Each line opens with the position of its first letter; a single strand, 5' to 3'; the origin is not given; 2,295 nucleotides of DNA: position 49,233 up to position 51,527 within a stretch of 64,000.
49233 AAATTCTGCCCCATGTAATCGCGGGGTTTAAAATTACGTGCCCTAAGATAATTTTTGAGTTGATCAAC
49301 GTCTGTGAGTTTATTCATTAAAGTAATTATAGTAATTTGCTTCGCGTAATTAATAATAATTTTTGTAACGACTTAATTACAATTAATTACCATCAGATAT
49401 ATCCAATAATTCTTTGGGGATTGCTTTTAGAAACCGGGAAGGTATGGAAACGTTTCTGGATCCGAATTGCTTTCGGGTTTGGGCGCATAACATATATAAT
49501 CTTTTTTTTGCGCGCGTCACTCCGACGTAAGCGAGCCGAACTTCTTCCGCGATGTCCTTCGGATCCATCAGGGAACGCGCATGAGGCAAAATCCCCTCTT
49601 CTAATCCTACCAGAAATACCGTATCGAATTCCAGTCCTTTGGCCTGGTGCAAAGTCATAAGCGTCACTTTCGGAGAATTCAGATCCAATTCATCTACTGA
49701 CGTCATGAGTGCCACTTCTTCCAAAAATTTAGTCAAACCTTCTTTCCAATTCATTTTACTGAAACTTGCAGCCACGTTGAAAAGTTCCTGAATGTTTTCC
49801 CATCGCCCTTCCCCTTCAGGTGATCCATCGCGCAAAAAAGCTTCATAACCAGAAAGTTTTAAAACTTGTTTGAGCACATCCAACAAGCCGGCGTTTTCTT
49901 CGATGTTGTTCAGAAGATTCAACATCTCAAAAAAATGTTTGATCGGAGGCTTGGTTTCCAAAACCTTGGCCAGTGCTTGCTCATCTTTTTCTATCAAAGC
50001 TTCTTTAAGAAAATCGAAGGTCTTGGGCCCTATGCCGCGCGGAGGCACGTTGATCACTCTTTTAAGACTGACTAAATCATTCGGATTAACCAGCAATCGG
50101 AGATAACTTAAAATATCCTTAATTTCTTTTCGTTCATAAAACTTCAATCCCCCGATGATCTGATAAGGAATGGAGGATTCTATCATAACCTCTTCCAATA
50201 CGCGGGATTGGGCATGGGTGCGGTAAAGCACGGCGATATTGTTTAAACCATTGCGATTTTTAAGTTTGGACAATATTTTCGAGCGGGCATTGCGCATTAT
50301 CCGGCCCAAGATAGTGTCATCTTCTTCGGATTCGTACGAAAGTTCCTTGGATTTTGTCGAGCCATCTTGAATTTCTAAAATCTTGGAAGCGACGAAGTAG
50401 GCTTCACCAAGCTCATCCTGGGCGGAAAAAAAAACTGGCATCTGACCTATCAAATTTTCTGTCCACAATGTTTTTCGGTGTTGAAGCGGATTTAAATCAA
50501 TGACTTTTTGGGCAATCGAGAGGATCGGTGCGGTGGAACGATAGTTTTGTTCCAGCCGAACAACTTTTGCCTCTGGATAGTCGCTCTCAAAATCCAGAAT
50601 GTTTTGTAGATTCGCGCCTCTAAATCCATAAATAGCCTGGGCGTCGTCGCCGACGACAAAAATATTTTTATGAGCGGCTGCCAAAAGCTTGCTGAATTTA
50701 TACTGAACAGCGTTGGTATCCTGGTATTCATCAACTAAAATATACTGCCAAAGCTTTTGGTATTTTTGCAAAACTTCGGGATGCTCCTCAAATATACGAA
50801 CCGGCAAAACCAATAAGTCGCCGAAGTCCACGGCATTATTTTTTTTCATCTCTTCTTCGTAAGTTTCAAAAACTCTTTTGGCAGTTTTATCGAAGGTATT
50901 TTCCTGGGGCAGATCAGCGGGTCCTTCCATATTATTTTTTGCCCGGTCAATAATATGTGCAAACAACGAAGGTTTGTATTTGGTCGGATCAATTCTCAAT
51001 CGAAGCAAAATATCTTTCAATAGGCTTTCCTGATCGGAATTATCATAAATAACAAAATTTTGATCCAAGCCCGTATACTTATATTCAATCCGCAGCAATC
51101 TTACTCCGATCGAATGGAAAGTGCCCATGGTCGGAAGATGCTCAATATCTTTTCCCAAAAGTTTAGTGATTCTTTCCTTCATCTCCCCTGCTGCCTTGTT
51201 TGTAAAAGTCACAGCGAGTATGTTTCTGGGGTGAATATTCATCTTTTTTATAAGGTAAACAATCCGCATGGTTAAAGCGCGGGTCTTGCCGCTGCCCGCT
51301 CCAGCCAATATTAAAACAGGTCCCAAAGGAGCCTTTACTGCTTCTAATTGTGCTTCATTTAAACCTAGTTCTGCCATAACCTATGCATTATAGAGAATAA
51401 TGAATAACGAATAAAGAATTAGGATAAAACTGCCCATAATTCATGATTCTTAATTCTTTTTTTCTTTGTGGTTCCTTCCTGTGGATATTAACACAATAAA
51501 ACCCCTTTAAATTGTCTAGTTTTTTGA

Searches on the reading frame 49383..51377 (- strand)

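Call 34: search_protein_families(library=pfam, proteins=[window:49383-51377:-])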
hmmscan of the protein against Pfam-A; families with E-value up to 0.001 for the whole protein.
window:49383-51377:- (664 aa): 6 families
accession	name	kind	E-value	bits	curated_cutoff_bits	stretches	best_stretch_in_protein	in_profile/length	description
PF00580.27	UvrD-helicase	-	8.9e-91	304.8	23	1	6-268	1-271/271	UvrD/REP helicase N-terminal domain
PF13361.12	UvrD_C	-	4.9e-71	240.4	25.6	1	273-632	1-348/350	UvrD-like helicase C-terminal domain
PF13245.12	AAA_19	-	4.4e-21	75.9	25.1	1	10-253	1-134/134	AAA domain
PF13538.12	UvrD_C_2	-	3.1e-09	37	27.4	1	571-629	2-51/52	UvrD-like helicase C-terminal domain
PF01443.25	Viral_helicase1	-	1.8e-06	28.4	21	0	563-630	169-227/228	Viral superfamily 1 RNA helicase core domain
PF13604.12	AAA_30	-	0.00017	21.8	27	0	6-70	2-66/191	AAA domain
